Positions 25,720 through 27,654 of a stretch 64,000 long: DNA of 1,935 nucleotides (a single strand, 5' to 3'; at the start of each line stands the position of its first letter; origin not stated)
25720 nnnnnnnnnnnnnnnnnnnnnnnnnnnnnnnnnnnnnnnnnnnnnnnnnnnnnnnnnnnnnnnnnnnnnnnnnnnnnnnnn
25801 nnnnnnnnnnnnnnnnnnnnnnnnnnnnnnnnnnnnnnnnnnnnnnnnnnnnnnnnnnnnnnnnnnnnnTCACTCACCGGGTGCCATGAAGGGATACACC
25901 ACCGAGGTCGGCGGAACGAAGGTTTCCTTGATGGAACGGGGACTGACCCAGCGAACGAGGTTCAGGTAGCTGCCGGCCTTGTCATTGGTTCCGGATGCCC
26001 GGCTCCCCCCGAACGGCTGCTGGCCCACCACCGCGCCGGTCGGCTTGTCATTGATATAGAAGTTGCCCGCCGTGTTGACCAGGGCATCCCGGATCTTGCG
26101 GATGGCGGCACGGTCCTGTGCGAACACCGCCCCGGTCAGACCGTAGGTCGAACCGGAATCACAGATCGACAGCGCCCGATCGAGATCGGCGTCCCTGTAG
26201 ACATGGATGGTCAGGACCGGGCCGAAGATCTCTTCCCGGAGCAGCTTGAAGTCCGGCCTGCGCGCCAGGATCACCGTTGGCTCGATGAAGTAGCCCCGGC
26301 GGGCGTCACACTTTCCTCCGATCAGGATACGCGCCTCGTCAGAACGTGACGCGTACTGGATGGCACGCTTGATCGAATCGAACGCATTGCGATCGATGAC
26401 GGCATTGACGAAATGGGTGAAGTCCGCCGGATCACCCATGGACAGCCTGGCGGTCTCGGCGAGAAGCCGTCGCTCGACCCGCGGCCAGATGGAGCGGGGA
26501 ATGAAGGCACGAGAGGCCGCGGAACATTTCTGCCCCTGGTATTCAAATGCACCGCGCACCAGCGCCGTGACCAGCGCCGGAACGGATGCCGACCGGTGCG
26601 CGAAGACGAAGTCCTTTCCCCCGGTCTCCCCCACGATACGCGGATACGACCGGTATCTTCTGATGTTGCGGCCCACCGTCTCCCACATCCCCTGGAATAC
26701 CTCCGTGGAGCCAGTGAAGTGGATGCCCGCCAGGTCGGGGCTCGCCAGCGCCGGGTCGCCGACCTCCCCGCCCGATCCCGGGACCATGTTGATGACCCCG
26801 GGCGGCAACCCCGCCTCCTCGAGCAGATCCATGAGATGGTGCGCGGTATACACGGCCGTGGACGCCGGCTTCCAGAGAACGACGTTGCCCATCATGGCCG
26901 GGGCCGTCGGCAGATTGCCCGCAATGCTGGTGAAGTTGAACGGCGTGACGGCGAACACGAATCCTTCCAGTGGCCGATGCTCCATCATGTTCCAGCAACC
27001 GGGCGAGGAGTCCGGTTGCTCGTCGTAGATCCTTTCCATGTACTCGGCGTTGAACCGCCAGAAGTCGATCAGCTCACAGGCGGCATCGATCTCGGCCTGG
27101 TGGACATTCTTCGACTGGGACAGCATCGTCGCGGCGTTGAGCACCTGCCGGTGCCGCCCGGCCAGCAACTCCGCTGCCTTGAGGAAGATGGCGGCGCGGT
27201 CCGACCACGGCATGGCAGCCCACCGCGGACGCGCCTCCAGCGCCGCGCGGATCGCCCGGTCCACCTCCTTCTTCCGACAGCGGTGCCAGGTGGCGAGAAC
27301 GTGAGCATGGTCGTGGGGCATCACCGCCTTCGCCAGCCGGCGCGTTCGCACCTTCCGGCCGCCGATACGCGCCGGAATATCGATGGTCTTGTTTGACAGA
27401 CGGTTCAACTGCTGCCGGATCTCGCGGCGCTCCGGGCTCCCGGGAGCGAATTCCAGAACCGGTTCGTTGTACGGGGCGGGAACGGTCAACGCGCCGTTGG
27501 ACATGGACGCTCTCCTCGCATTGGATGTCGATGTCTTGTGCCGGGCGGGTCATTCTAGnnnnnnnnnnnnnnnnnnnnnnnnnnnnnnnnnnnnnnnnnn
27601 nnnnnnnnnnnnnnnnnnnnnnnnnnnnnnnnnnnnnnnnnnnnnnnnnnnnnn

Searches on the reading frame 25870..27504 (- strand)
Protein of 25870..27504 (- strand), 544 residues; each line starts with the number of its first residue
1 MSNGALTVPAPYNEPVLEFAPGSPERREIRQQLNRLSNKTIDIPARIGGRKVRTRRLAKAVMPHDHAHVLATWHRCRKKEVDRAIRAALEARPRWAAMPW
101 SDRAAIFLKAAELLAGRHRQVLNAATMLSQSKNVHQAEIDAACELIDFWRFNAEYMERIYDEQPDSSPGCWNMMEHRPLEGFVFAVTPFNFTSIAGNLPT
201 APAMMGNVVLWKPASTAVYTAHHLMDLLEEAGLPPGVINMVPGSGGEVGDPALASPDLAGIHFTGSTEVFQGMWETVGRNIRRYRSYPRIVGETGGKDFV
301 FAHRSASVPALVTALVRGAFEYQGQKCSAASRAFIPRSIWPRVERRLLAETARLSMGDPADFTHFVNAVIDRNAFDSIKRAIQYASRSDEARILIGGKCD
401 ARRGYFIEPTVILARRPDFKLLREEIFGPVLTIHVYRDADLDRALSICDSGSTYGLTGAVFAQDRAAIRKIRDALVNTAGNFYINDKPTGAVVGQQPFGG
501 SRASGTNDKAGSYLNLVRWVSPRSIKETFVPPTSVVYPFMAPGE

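Call 41: search_protein_families(library=pfam, proteins=[window:25870-27504:-], max_evalue=0.001)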
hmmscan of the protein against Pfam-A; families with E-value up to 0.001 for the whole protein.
window:25870-27504:- (544 aa): 1 family
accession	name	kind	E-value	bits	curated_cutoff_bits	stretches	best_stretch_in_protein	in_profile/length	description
PF00171.27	Aldedh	-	3.6e-105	352.6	23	1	59-513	10-450/461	Aldehyde dehydrogenase family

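Call 43: find_homologous_proteins(query=window:25873-27504:-, max_evalue=1e-10)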
Query window:25873-27504:- (544 aa): 8000 proteins with E <= 1e-10 among 8000 candidates; the best 120 are listed.
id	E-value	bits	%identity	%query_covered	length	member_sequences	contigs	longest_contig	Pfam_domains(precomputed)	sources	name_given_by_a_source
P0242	0.0e+0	1252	100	100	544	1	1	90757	PF00171.28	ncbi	ncbi:MAG: L-glutamate gamma-semialdehyde dehydrogenase [Acidobacteriota bacterium]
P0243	0.0e+0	1014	79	100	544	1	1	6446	PF00171.28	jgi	jgi:1-pyrroline-5-carboxylate dehydrogenase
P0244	2.7e-298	1008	79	100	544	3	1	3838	PF00171.28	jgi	-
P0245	8.7e-298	1006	78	100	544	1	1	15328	PF00171.28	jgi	jgi:1-pyrroline-5-carboxylate dehydrogenase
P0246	8.1e-296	1000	78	100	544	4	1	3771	PF00171.28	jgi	jgi:1-pyrroline-5-carboxylate dehydrogenase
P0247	1.2e-293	993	77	100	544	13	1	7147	PF00171.28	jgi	-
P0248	1.4e-289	979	77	100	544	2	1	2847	PF00171.28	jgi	-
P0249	6.3e-289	977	77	100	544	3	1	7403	PF00171.28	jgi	jgi:1-pyrroline-5-carboxylate dehydrogenase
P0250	1.3e-288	976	76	100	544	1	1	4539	PF00171.28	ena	-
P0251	2.5e-288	975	76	99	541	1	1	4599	PF00171.28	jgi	jgi:1-pyrroline-5-carboxylate dehydrogenase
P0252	9.1e-288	973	76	100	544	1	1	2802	PF00171.28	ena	-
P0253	1.1e-287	973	76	99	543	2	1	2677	PF00171.28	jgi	-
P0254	2.8e-287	972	75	100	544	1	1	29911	PF00171.28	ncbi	-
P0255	5.4e-287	971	75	100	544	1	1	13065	PF00171.28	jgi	jgi:1-pyrroline-5-carboxylate dehydrogenase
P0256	1.3e-286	970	76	100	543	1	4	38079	PF00171.28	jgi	jgi:1-pyrroline-5-carboxylate dehydrogenase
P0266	2.9e-284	962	76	99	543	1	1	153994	PF00171.28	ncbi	-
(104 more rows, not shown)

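Call 44: find_encoding_contigs(protein=P0245, flank=10000, max_places=2)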
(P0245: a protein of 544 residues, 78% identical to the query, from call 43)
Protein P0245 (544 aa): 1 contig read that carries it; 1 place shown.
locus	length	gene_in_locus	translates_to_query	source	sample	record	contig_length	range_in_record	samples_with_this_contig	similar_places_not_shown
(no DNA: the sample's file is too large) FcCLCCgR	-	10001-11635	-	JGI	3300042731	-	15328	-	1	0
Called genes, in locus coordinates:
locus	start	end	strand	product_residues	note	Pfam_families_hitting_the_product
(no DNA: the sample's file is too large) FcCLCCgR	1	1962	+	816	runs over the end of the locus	PF13620:CarboxypepD_reg (faint), PF13715:CarbopepD_reg_2 (faint), PF08308:PEGA, PF03781:FGE-sulfatase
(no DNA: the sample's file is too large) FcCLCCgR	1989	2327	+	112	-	-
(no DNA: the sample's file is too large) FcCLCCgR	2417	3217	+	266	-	PF01618:MotA_ExbB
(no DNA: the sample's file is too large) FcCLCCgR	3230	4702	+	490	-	PF00498:FHA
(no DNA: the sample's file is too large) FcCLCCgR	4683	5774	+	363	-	-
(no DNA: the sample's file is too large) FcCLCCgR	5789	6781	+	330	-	-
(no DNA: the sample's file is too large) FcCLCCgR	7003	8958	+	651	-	PF03169:OPT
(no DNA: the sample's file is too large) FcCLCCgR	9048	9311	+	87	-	-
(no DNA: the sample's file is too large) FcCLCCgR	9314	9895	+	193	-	-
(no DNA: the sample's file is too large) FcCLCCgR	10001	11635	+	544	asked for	PF00171:Aldedh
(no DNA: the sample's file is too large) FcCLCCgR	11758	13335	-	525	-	-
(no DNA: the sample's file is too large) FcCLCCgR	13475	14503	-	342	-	?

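Call 45: find_encoding_contigs(protein=P0243, flank=10000, max_places=2)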
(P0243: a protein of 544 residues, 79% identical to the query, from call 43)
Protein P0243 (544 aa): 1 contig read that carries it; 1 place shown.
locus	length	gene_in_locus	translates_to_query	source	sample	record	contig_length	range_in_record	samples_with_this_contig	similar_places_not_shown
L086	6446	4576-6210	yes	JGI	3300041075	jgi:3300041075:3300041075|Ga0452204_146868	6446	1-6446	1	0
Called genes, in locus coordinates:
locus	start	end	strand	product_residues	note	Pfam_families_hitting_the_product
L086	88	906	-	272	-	PF00520:Ion_trans, PF07885:Ion_trans_2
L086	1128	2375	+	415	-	PF02812:ELFV_dehydrog_N, PF00208:ELFV_dehydrog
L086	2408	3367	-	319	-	PF13557:Phenol_MetA_deg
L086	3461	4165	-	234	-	PF13145:Rotamase_2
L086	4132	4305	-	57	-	-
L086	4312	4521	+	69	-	-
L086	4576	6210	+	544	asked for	PF00171:Aldedh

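Call 46: find_encoding_contigs(protein=P0266, flank=10000, max_places=1)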
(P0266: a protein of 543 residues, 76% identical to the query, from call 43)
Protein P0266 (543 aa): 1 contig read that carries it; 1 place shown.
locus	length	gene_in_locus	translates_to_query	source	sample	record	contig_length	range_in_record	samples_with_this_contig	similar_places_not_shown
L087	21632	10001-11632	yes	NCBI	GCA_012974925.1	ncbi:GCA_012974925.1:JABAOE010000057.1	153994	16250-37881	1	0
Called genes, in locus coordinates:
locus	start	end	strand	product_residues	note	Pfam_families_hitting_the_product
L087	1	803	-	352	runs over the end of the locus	-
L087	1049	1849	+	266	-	PF07238:PilZ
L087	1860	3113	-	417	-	PF06245:DUF1015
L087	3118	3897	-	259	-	-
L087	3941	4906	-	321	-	PF00749:tRNA-synt_1c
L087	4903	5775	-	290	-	PF00188:CAP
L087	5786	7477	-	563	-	PF10459:Peptidase_S46 (faint), PF00089:Trypsin, PF13365:Trypsin_2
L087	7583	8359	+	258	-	PF13489:Methyltransf_23, PF13847:Methyltransf_31, PF08241:Methyltransf_11, PF08242:Methyltransf_12, PF13649:Methyltransf_25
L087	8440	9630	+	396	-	-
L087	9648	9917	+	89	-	-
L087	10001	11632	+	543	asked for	PF00171:Aldedh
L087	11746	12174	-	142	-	PF01894:YjbQ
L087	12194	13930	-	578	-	-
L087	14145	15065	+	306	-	PF00753:Lactamase_B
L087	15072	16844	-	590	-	PF00501:AMP-binding, PF23562:AMP-binding_C_3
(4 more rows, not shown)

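Call 47: find_encoding_contigs(protein=P0254, flank=10000, max_places=1)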
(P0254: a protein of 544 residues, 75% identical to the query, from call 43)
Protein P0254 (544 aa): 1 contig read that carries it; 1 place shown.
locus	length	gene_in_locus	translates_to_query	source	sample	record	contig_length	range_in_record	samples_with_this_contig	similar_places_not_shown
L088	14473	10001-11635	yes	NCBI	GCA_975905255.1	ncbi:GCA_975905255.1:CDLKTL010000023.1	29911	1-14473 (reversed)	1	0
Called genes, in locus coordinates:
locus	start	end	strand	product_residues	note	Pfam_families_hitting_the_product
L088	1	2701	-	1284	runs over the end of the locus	PF00873:ACR_tran, PF03176:MMPL (weak)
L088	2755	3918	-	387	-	PF25917:BSH_RND, PF25973:BSH_CzcB (weak), PF25984:BSH_YknX (faint), PF25893:HH_CzcB (faint), PF25954:Beta-barrel_RND_2, PF25989:YknX_C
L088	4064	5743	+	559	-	PF07837:FTCD_N, PF02971:FTCD, PF04961:FTCD_C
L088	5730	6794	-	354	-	PF22168:DIP2311-like_C (faint), PF02661:Fic, PF03965:Penicillinase_R (faint)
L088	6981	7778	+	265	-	PF07238:PilZ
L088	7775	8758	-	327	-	PF00749:tRNA-synt_1c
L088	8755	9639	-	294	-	PF00188:CAP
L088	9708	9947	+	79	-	-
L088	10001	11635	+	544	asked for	PF00171:Aldedh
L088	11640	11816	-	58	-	PF01894:YjbQ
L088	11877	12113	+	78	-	-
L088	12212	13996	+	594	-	PF00501:AMP-binding, PF23562:AMP-binding_C_3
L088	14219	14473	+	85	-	?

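Call 49: find_encoding_contigs(protein=P0242, flank=10000, max_places=2)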
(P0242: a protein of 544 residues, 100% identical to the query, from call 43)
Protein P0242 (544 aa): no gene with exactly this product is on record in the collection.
